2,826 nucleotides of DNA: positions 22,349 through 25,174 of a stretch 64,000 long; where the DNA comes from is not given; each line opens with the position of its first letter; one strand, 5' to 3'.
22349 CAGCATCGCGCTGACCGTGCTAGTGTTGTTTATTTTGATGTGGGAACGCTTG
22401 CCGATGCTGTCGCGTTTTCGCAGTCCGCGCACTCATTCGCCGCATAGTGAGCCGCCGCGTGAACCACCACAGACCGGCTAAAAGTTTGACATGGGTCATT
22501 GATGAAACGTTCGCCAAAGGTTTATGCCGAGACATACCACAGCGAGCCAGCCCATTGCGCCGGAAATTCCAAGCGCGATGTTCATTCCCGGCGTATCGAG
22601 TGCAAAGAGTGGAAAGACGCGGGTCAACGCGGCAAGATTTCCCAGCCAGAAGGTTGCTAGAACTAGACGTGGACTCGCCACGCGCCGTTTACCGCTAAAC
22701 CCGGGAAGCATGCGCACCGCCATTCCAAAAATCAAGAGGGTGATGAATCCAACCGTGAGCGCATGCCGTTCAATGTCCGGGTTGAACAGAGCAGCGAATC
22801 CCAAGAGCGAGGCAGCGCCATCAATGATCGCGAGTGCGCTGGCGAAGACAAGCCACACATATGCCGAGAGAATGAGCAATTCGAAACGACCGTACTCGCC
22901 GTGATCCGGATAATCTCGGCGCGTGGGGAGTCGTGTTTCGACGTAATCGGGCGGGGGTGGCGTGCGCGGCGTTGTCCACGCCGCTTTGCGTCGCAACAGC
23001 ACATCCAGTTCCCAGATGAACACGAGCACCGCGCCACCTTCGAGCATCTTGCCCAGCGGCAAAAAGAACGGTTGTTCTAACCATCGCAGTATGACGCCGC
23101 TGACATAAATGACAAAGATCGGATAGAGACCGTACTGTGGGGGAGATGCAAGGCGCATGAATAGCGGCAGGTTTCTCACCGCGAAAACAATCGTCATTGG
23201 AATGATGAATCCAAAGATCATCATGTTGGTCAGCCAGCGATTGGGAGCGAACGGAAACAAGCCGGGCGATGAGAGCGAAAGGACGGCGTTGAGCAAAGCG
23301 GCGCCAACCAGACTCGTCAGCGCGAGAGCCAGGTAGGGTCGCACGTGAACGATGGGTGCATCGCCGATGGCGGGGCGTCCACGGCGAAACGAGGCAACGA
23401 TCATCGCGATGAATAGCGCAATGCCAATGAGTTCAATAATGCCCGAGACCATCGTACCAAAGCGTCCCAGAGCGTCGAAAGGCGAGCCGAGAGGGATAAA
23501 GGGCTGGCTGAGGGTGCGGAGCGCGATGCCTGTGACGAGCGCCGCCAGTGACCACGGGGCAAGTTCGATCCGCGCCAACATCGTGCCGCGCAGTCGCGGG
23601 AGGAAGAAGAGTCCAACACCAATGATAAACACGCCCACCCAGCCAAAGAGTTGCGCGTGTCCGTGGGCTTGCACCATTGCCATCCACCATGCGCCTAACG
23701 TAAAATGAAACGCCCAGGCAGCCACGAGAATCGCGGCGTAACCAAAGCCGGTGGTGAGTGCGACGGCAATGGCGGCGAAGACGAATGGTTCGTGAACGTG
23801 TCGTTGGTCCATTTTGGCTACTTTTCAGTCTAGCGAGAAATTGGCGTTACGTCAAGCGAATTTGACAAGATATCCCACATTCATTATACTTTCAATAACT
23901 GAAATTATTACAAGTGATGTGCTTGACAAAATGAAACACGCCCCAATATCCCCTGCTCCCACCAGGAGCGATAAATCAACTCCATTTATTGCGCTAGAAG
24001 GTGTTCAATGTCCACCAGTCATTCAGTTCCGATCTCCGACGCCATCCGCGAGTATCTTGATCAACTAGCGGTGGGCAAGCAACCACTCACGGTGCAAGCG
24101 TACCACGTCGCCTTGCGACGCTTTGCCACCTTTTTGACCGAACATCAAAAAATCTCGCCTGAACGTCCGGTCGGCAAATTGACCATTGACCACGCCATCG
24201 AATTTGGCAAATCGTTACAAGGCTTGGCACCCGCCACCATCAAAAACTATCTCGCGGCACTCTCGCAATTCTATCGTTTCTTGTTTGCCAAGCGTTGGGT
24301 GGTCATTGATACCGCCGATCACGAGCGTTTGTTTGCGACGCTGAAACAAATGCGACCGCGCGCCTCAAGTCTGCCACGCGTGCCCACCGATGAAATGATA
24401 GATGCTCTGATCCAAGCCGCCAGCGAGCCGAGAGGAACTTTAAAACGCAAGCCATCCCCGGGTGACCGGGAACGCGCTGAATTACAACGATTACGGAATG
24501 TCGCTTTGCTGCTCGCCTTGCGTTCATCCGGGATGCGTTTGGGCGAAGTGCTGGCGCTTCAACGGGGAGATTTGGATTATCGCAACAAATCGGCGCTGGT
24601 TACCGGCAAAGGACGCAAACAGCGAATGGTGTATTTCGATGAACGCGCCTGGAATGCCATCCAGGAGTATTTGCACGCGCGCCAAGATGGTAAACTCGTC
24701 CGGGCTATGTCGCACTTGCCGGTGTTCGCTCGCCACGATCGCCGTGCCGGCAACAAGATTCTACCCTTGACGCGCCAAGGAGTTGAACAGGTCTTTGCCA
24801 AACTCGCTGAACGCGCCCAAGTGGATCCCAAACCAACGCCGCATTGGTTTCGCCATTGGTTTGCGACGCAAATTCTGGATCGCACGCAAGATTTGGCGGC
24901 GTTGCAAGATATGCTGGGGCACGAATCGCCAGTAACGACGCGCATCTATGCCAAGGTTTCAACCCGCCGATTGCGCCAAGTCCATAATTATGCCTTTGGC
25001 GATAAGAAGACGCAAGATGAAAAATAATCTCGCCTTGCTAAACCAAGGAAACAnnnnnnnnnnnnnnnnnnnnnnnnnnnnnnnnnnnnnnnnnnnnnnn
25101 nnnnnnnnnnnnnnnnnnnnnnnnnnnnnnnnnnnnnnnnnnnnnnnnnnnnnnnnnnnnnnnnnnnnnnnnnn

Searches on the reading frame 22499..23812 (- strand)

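Call 30: search_protein_families(library=pfam, proteins=[window:22499-23812:-], max_evalue=0.001)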
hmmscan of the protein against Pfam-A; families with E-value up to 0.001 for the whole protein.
window:22499-23812:- (438 aa): 2 families
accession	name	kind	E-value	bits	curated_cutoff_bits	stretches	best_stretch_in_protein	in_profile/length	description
PF05940.17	NnrS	-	3.6e-09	36.9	28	1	317-428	256-358/371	NnrS protein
PF00115.25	COX1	-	0.00069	19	34.8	0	314-422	7-109/436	Cytochrome C and Quinol oxidase polypeptide I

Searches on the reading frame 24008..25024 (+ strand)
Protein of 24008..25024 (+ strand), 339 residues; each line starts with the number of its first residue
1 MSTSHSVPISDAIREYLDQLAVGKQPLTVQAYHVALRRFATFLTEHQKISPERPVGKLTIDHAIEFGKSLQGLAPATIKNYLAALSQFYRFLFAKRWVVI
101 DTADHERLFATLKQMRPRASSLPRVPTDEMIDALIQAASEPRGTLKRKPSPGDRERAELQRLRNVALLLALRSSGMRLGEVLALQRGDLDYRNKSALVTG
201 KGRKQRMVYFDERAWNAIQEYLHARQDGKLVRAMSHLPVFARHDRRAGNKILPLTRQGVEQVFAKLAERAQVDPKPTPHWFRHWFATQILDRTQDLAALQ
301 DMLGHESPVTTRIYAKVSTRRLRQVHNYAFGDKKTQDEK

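Call 30: search_protein_families(library=pfam, proteins=[window:24008-25024:+], max_evalue=0.001)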
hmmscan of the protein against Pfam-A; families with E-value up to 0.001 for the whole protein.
window:24008-25024:+ (339 aa): 3 families
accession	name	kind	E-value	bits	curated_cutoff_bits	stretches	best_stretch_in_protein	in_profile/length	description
PF00589.27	Phage_integrase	-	6.4e-29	101.4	27.1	1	160-319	20-170/172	Phage integrase family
PF02899.23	Phage_int_SAM_1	-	1.6e-09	38.4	22.3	1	13-94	1-81/83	Phage integrase, N-terminal SAM-like domain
PF13495.12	Phage_int_SAM_4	-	6e-08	33.4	27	1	22-97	12-83/85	Phage integrase, N-terminal SAM-like domain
